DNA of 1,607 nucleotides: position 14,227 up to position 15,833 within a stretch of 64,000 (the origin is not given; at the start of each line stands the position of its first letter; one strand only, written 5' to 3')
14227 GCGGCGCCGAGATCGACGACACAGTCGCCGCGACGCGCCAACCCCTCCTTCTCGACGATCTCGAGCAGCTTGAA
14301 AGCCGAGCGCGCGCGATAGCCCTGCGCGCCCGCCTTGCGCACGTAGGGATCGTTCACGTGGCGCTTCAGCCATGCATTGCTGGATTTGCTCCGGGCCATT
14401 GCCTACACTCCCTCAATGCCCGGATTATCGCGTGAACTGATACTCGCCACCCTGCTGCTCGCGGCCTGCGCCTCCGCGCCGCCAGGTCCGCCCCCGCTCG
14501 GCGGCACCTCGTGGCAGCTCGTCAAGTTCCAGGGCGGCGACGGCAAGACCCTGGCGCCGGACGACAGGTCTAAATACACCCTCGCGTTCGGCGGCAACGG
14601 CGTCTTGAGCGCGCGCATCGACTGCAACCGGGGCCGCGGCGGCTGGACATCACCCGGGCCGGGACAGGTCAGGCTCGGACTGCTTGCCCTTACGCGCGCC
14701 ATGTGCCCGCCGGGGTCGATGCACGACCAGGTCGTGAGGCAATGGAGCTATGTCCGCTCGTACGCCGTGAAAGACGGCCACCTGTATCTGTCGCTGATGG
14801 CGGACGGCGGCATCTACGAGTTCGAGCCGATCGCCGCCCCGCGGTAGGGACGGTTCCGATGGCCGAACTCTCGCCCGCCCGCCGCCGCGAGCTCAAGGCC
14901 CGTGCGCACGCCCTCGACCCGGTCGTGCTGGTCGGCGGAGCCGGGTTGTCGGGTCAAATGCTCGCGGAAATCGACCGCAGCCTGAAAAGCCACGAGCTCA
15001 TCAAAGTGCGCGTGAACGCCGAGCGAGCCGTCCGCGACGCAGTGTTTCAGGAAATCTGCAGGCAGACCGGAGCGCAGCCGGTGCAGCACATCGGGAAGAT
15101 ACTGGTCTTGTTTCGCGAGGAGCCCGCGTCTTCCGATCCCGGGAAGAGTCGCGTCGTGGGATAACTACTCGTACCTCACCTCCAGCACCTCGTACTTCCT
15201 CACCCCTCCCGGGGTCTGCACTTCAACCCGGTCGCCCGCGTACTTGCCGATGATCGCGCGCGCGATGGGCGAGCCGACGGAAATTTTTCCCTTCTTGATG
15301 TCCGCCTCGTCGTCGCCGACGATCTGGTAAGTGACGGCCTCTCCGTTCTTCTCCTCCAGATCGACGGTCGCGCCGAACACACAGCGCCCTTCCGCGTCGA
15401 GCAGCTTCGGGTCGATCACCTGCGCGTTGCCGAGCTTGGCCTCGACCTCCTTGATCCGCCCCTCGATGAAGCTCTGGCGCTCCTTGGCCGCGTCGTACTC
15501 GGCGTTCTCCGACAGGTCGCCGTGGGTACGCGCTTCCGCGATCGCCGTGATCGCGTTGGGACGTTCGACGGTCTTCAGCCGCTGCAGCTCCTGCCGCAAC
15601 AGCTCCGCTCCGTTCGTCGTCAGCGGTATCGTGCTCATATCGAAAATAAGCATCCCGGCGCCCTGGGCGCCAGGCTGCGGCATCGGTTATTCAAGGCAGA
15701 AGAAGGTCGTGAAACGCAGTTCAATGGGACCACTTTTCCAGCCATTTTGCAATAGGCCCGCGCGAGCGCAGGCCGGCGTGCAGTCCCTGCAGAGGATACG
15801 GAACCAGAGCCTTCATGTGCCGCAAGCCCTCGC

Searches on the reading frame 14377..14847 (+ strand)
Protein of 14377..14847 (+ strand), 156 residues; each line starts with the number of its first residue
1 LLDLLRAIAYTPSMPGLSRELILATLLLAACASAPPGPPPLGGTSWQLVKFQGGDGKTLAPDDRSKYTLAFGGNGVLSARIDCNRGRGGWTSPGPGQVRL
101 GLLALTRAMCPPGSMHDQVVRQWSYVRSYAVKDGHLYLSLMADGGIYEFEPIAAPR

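Call 42: search_protein_families(library=pfam, proteins=[window:14377-14847:+], max_evalue=0.001)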
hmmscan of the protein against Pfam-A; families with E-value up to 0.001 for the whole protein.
window:14377-14847:+ (156 aa): 1 family
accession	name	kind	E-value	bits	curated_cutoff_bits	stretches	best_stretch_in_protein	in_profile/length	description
PF03724.22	META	-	1.3e-10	41.7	24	1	40-148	3-107/109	META domain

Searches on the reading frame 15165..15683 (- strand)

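Call 42: search_protein_families(library=pfam, proteins=[window:15165-15683:-], max_evalue=0.001)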
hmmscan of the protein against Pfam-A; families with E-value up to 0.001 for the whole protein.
window:15165-15683:- (172 aa): 2 families
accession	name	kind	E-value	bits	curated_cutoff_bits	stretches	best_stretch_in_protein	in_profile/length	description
PF03449.20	GreA_GreB_N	-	5.4e-30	103.9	24.5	1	19-89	1-71/71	Transcription elongation factor, N-terminal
PF01272.25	GreA_GreB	-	9.7e-27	93.2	26.9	1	99-171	4-77/77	Transcription elongation factor, GreA/GreB, C-term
